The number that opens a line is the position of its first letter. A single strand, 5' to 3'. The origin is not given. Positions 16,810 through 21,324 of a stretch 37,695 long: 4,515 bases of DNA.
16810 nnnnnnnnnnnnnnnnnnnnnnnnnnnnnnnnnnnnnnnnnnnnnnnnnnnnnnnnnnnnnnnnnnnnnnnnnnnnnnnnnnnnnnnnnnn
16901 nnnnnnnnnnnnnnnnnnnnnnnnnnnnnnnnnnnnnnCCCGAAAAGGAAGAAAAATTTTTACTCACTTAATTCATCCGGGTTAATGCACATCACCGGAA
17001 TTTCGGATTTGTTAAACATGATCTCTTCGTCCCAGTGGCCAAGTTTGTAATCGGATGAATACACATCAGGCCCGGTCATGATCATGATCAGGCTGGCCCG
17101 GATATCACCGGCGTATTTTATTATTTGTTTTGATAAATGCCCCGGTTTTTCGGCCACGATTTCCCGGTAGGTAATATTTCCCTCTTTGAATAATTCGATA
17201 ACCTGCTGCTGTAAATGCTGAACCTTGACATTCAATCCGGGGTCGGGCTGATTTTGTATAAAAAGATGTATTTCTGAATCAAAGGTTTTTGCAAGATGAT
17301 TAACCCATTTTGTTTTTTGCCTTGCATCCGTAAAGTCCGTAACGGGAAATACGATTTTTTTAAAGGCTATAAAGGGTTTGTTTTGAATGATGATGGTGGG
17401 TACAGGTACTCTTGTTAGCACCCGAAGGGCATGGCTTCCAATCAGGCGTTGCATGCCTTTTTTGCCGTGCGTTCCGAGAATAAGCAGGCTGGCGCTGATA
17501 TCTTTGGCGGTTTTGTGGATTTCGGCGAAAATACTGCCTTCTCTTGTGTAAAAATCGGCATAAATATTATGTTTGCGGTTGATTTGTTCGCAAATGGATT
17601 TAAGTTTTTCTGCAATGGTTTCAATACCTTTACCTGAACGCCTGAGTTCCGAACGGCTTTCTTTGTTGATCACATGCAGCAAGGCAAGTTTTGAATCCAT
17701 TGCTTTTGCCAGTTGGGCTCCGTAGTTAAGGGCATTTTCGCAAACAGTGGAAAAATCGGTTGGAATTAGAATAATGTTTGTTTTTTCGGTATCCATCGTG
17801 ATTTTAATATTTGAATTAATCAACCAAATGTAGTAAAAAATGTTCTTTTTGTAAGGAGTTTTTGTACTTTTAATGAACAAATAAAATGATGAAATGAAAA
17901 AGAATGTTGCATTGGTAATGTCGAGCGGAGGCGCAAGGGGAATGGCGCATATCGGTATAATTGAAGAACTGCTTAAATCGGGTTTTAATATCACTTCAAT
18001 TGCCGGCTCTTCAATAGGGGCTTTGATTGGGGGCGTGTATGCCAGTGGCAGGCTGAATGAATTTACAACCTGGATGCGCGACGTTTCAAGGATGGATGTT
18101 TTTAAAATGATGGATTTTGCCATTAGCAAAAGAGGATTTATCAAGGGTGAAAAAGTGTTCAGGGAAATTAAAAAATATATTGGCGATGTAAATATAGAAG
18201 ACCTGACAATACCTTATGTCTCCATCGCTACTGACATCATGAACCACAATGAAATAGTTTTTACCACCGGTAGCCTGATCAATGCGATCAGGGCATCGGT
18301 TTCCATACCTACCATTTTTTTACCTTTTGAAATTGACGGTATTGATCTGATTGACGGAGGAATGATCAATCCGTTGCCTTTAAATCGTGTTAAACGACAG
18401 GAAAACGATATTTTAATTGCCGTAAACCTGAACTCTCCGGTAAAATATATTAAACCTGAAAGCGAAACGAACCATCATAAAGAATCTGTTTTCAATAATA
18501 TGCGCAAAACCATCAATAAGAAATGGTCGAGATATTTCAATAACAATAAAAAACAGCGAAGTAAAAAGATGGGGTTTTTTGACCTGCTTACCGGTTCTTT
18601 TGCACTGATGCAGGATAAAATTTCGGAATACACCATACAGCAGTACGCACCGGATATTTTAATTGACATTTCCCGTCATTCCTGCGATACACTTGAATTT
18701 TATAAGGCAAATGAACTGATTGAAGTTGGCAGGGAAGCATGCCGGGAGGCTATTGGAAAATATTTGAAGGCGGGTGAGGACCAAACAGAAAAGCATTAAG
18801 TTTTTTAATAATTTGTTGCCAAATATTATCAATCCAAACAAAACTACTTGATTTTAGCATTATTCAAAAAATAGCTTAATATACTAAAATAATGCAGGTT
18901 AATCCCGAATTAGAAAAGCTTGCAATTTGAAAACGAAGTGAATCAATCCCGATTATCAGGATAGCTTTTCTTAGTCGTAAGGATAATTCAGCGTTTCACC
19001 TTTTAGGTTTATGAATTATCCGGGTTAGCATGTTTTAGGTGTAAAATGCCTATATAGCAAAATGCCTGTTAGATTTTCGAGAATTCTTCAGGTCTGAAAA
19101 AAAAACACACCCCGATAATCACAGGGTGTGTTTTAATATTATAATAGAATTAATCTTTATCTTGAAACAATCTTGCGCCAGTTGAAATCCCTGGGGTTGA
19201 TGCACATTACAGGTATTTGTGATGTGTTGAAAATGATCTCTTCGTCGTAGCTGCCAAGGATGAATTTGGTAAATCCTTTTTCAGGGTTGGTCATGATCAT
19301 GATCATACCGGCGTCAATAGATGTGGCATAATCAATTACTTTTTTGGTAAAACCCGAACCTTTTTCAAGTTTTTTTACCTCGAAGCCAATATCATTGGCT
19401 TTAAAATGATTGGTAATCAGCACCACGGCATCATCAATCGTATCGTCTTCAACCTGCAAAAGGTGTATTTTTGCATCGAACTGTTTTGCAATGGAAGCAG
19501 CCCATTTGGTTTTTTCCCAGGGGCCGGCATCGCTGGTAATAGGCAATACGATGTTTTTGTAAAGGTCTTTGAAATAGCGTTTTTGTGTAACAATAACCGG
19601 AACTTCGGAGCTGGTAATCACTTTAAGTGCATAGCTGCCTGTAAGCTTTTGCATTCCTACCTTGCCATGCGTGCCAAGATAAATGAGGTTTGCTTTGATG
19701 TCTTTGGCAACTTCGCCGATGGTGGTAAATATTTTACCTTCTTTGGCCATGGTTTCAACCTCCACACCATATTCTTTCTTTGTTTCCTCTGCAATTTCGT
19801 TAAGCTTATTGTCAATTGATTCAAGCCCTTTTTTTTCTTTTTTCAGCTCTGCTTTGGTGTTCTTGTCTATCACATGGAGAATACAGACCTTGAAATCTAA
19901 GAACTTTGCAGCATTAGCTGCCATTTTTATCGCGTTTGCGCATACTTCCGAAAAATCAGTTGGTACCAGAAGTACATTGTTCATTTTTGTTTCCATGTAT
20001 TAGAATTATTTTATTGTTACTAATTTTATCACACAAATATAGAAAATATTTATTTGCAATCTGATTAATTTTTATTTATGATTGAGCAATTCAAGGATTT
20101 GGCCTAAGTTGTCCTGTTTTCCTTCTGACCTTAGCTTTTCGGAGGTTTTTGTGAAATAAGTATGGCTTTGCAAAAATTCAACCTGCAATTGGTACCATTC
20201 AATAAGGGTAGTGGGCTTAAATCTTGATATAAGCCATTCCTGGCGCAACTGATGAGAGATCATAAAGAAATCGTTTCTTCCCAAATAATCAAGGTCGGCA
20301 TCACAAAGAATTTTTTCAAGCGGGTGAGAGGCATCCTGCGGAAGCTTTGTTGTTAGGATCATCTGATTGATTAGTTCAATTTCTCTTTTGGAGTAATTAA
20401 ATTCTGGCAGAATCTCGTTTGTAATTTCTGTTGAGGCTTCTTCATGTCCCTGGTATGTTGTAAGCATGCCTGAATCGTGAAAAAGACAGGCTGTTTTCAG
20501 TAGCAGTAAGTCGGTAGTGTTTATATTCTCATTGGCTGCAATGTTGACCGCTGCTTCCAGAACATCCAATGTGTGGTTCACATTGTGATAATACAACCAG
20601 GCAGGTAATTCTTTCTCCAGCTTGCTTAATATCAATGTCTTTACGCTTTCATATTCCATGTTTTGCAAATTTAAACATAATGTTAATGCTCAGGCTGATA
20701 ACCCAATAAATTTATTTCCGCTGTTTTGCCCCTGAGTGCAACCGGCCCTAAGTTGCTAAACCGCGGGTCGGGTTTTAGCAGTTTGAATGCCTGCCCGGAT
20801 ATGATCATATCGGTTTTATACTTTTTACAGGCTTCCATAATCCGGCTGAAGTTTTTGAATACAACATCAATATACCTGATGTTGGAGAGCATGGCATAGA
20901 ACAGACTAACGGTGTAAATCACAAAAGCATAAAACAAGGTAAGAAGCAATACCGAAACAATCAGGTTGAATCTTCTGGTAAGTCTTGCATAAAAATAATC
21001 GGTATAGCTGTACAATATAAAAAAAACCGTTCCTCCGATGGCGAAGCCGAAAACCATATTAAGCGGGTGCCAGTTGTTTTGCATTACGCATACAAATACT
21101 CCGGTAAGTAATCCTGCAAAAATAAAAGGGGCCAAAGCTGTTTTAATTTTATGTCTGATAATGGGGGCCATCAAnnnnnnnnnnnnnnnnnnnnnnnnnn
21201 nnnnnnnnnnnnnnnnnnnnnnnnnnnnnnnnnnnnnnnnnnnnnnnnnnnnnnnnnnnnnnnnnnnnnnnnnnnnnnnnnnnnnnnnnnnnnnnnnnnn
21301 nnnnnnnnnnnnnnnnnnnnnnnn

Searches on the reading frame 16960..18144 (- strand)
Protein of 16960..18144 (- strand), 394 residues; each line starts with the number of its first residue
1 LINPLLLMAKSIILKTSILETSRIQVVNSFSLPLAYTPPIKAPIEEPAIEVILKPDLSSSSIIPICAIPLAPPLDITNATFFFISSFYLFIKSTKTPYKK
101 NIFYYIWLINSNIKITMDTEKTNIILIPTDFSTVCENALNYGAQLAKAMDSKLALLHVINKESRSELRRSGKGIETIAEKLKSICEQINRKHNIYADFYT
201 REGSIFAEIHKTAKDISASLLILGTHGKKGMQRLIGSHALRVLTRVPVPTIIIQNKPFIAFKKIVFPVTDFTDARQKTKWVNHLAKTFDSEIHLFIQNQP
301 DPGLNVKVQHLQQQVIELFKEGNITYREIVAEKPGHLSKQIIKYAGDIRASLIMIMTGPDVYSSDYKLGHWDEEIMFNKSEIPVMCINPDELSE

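Call 32: search_protein_families(library=pfam, proteins=[window:16960-18144:-], max_evalue=0.001)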
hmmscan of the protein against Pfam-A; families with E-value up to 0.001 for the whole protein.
window:16960-18144:- (394 aa): 1 family
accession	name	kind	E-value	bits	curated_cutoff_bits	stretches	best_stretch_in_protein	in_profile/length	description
PF00582.32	Usp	-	3e-24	86.6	24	1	124-253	4-140/141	Universal stress protein family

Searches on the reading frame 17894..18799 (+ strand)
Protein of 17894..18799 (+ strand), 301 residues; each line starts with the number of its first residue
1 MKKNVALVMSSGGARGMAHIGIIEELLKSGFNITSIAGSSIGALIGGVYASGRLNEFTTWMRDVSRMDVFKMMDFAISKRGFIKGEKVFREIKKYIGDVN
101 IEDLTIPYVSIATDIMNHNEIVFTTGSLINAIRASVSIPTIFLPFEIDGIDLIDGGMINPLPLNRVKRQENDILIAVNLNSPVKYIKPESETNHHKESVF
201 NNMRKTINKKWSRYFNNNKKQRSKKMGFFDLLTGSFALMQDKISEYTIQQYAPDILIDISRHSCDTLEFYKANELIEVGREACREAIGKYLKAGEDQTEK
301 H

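Call 32: search_protein_families(library=pfam, proteins=[window:17894-18799:+], max_evalue=0.001)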
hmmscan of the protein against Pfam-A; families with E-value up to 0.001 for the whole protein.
window:17894-18799:+ (301 aa): 1 family
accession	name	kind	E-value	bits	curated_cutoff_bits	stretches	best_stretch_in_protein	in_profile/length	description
PF01734.28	Patatin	-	1e-27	98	27.7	1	7-163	1-187/191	Patatin-like phospholipase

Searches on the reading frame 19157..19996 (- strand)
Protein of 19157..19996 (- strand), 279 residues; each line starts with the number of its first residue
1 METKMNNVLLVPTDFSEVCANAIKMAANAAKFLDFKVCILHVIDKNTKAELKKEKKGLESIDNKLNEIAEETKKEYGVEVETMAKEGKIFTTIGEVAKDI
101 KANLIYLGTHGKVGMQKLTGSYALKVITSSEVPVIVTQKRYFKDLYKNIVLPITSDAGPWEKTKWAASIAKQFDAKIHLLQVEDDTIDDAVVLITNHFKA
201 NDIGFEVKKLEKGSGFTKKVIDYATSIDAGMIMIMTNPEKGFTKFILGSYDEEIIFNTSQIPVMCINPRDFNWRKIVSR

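Call 6: search_protein_families(library=ncbifam, proteins=[window:19157-19996:-], max_evalue=0.01)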
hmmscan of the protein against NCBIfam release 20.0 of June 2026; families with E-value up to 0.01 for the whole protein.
window:19157-19996:- (279 aa): 4 families
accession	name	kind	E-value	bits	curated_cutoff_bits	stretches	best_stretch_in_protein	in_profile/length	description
NF011581.0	PRK15005.1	equivalog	2.9e-07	30.7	166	1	5-137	1-143/144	universal stress protein UspF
NF008380.0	PRK11175.1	equivalog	1.5e-06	27.4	227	1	64-135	224-297/313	universal stress protein UspE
NF012000.0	PRK15456.1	equivalog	4e-05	23.7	189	1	9-137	5-141/142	universal stress protein UspG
NF007512.0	PRK10116.1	equivalog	0.0006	19.9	167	0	65-136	69-136/142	universal stress protein UspC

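Call 32: search_protein_families(library=pfam, proteins=[window:19157-19996:-], max_evalue=0.001)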
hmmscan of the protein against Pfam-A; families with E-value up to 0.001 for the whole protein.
window:19157-19996:- (279 aa): 1 family
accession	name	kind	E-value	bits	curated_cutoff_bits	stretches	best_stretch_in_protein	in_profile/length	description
PF00582.32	Usp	-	1.3e-31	110.4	24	1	5-137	1-140/141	Universal stress protein family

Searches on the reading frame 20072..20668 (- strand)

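Call 3: search_protein_families(library=pfam, proteins=[window:20072-20668:-], max_evalue=0.01)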
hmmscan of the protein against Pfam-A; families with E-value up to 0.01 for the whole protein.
window:20072-20668:- (198 aa): 2 families
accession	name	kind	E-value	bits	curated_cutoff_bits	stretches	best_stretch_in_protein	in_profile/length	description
PF01966.28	HD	-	4.1e-08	33.9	22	1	31-125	3-111/116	HD domain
PF24391.1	HD-CE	-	6.5e-06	26.5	27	1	28-81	7-65/263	HD-CE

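Call 6: search_protein_families(library=ncbifam, proteins=[window:20072-20668:-], max_evalue=0.01)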
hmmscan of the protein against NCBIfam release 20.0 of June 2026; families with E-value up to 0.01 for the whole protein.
window:20072-20668:- (198 aa): 1 family
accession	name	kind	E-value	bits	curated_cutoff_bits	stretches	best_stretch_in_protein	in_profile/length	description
TIGR00277.1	HDIG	domain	7.6e-05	22.5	27.6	1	30-79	6-52/84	HDIG domain-containing metalloprotein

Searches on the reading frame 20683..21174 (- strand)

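Call 3: search_protein_families(library=pfam, proteins=[window:20683-21174:-], max_evalue=0.01)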
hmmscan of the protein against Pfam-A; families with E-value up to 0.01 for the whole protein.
window:20683-21174:- (163 aa): 0 families

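Call 6: search_protein_families(library=ncbifam, proteins=[window:20683-21174:-], max_evalue=0.01)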
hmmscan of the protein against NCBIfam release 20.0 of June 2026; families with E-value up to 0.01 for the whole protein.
window:20683-21174:- (163 aa): 1 family
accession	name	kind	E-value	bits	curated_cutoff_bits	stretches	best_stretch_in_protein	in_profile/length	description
NF041501.1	cola_mem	domain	0.0028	16.7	150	1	15-93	76-154/312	FGLLP motif-containing membrane protein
